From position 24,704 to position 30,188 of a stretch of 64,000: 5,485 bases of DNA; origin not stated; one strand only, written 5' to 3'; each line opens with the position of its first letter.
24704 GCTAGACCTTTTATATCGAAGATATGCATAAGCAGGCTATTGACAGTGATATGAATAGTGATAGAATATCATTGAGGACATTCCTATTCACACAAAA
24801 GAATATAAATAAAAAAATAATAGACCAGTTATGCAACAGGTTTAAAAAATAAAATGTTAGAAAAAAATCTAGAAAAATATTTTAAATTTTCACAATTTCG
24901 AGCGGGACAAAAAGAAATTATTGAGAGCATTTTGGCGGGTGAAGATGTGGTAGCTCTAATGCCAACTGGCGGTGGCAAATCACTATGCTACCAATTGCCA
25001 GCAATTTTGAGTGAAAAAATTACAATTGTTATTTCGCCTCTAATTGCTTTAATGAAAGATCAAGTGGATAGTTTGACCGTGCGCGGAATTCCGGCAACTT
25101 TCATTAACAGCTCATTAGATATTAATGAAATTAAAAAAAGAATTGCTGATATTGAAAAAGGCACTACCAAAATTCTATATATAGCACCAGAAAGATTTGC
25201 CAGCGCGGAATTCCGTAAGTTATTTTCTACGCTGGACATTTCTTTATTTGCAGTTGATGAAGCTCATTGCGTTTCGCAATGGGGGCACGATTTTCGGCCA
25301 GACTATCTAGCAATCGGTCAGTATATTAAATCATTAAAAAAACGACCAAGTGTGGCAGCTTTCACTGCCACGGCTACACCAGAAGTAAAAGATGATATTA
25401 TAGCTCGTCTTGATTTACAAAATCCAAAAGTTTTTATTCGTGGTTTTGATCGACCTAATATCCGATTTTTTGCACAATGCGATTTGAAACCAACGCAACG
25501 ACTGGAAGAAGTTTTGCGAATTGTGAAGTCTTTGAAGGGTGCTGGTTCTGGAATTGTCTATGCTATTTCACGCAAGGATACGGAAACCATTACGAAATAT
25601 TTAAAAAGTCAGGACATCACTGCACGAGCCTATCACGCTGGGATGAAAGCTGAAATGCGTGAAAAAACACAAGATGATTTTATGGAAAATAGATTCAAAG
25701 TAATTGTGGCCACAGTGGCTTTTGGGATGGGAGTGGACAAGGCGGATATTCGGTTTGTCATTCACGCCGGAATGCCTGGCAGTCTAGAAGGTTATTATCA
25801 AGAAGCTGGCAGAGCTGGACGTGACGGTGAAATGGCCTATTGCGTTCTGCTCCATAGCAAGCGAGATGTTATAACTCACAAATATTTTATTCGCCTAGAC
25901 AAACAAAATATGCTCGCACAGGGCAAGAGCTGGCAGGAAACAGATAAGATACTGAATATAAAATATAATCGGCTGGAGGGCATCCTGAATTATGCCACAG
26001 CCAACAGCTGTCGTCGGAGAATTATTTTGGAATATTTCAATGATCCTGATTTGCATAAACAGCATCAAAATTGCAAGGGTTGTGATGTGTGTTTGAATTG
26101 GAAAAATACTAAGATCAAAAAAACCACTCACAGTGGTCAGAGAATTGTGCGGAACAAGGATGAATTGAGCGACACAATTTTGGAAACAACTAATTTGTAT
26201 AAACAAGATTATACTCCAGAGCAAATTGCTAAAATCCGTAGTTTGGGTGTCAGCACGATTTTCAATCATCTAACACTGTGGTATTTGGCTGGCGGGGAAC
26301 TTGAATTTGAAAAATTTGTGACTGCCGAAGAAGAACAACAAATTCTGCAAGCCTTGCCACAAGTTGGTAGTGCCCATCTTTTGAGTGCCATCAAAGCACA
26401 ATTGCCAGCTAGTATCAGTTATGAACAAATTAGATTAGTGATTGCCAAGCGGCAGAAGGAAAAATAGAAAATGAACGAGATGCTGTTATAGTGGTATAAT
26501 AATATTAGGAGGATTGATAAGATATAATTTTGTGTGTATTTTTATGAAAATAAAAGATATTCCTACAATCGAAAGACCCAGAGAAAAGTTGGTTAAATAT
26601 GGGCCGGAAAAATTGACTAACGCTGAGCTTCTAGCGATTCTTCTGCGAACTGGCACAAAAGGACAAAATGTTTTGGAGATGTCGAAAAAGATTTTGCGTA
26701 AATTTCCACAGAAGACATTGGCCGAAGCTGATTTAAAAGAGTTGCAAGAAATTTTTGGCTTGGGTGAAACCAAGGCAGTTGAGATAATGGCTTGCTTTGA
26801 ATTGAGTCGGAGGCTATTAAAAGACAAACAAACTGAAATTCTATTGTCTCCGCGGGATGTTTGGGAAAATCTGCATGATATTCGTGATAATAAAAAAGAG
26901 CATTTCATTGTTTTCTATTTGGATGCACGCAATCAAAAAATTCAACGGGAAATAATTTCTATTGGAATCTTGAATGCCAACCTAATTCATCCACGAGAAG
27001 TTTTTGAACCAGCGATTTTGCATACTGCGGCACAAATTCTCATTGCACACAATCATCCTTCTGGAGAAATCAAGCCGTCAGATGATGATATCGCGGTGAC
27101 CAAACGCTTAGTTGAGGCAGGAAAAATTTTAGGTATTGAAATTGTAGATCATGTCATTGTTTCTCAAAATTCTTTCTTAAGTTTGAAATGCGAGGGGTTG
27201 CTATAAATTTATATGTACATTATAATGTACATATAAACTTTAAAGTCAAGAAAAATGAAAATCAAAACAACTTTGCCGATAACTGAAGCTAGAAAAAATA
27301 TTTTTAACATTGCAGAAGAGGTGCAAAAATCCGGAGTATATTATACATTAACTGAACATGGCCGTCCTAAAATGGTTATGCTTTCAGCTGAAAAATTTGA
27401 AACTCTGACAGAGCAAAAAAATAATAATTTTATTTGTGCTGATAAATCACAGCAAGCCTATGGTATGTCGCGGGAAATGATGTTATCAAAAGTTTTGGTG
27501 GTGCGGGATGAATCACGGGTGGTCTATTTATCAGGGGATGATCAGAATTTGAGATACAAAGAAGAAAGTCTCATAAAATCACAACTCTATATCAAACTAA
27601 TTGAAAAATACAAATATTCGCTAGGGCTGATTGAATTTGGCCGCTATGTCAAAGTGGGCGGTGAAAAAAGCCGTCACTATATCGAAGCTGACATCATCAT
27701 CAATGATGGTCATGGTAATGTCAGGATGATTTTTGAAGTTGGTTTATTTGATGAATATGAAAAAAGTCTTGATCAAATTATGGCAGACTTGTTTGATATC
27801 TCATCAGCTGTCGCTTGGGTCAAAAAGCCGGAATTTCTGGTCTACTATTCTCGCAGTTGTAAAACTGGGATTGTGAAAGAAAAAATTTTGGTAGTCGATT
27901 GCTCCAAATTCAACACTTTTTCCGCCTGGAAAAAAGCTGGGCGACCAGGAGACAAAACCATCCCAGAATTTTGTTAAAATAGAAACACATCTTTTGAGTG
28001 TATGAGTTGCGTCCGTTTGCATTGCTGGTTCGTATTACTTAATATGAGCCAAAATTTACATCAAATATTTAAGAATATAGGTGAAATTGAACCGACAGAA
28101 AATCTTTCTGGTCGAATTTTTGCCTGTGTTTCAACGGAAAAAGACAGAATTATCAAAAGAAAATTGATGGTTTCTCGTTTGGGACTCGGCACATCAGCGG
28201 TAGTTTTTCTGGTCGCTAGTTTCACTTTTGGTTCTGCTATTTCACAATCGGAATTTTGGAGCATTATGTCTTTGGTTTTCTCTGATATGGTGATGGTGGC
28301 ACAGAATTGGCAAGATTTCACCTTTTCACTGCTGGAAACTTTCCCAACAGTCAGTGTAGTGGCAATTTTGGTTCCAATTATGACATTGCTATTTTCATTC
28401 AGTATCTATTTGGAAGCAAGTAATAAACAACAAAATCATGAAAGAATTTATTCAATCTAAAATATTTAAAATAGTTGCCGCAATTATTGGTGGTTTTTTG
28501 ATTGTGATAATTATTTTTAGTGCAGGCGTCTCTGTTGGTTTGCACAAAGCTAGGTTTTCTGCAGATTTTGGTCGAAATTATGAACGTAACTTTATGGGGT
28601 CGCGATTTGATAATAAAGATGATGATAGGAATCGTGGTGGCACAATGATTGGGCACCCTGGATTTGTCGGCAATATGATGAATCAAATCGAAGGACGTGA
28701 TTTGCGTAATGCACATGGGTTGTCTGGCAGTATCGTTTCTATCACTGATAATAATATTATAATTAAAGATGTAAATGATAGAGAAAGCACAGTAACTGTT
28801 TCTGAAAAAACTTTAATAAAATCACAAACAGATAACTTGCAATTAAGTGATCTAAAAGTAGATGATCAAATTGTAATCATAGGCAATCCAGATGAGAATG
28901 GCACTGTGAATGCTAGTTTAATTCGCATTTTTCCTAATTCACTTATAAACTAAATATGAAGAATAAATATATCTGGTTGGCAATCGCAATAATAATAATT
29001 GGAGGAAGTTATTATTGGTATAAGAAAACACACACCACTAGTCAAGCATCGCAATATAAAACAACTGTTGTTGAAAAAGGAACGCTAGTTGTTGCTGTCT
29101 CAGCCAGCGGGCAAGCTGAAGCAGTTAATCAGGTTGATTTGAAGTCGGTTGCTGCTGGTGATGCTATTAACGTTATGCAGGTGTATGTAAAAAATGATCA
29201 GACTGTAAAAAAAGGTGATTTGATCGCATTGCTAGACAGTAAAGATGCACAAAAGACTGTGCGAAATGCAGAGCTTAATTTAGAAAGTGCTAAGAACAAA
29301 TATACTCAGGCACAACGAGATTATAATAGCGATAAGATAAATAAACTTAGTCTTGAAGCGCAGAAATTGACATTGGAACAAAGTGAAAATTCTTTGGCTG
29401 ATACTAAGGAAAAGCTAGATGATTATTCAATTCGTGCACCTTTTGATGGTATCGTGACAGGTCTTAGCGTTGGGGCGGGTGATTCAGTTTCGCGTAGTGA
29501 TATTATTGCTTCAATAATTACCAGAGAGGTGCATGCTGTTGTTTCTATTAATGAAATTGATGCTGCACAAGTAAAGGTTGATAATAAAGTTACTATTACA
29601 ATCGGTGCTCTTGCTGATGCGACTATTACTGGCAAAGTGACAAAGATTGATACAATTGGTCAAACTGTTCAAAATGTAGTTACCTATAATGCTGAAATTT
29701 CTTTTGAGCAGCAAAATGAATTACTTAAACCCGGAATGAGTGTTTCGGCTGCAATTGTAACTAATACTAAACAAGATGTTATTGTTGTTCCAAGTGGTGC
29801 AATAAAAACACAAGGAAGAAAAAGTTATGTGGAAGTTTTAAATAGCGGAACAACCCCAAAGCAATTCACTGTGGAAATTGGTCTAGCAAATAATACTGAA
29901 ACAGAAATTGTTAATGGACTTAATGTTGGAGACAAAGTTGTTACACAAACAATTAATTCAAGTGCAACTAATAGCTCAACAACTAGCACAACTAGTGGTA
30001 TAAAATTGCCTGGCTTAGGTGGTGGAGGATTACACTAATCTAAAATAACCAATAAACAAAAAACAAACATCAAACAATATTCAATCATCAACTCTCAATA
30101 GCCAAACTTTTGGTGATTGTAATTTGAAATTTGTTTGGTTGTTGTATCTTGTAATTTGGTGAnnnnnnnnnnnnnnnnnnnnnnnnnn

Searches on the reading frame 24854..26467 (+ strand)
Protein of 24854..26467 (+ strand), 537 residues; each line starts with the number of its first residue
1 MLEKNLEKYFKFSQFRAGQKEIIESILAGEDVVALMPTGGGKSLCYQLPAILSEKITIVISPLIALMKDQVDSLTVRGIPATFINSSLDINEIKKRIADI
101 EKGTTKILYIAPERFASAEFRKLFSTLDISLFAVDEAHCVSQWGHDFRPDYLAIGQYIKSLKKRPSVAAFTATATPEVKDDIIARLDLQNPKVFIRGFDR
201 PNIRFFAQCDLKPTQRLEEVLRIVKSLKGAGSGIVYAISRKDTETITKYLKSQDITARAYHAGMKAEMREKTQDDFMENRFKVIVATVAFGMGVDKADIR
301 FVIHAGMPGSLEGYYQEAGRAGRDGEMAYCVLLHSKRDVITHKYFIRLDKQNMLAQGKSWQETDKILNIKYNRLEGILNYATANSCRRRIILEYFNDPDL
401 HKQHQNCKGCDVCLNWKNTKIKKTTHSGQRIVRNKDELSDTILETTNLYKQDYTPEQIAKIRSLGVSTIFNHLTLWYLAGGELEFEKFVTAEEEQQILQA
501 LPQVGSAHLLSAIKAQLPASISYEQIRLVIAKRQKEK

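Call 34: search_protein_families(library=pfam, proteins=[window:24854-26467:+], max_evalue=0.0001)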
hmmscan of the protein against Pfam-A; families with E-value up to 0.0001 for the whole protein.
window:24854-26467:+ (537 aa): 5 families
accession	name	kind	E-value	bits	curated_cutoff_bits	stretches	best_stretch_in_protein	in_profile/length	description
PF00270.35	DEAD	-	4.1e-29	101.9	26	1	17-179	2-165/167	DEAD/DEAH box helicase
PF14493.12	HTH_40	-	7.8e-23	81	27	1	442-530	2-89/89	Helix-turn-helix domain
PF00271.37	Helicase_C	-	2.9e-21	76.2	23.5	1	219-325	5-110/110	Helicase conserved C-terminal domain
PF16124.10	RecQ_Zn_bind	-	2.9e-12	47.6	25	1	337-414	2-66/66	RecQ zinc-binding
PF04851.21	ResIII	-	2.7e-06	27.8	22.5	1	14-173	3-161/164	Type III restriction enzyme, res subunit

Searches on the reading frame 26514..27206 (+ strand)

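Call 34: search_protein_families(library=pfam, proteins=[window:26514-27206:+], max_evalue=0.0001)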
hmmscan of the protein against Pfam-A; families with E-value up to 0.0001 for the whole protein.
window:26514-27206:+ (230 aa): 2 families
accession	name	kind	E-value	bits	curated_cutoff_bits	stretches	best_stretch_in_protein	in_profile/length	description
PF04002.20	RadC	-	5.2e-39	133.3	22.1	1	112-228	3-120/121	RadC-like JAB domain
PF20582.4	UPF0758_N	-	8.4e-27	93.5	27.1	1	13-89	1-77/77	UPF0758 N-terminal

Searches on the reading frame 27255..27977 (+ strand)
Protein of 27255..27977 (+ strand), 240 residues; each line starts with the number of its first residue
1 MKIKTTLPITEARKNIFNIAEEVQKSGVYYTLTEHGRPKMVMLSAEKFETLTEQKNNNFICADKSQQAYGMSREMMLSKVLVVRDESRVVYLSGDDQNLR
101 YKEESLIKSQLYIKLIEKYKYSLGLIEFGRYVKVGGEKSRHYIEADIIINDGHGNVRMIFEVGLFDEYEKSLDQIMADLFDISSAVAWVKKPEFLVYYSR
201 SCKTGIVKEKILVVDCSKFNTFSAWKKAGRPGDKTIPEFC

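Call 34: search_protein_families(library=pfam, proteins=[window:27255-27977:+], max_evalue=0.0001)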
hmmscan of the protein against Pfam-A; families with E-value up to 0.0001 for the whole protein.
window:27255-27977:+ (240 aa): 1 family
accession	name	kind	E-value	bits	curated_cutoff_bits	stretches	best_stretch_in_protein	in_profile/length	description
PF02604.26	PhdYeFM_antitox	-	2.7e-11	43.5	29.8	1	5-54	2-51/74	Antitoxin Phd_YefM, type II toxin-antitoxin system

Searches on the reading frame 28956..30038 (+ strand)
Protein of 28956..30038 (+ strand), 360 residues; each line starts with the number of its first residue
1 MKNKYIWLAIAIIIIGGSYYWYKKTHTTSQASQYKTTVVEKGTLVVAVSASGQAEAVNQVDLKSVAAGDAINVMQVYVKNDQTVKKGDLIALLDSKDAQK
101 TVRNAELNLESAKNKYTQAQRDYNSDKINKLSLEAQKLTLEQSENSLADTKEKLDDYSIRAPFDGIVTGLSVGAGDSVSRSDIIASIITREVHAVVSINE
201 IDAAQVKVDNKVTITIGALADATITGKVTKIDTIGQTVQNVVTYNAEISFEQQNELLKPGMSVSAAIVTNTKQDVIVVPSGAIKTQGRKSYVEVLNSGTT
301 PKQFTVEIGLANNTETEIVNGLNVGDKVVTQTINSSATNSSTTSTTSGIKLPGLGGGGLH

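Call 34: search_protein_families(library=pfam, proteins=[window:28956-30038:+], max_evalue=0.0001)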
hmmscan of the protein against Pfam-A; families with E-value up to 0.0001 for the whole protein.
window:28956-30038:+ (360 aa): 4 families
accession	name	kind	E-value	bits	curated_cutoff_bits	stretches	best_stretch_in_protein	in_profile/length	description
PF16576.10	HlyD_D23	-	2.7e-16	59.9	30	1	57-263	14-214/214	Barrel-sandwich domain of CusB or HlyD membrane-fusion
PF13437.12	HlyD_3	-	5.7e-15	56.4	22.2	1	159-260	2-106/106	HlyD family secretion protein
PF13533.13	Biotin_lipoyl_2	-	3.1e-08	33.7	29.8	0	75-94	13-32/32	Biotin-lipoyl like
PF00364.28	Biotin_lipoyl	-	7.3e-06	26.2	22.1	0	158-187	44-73/73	Biotin-requiring enzyme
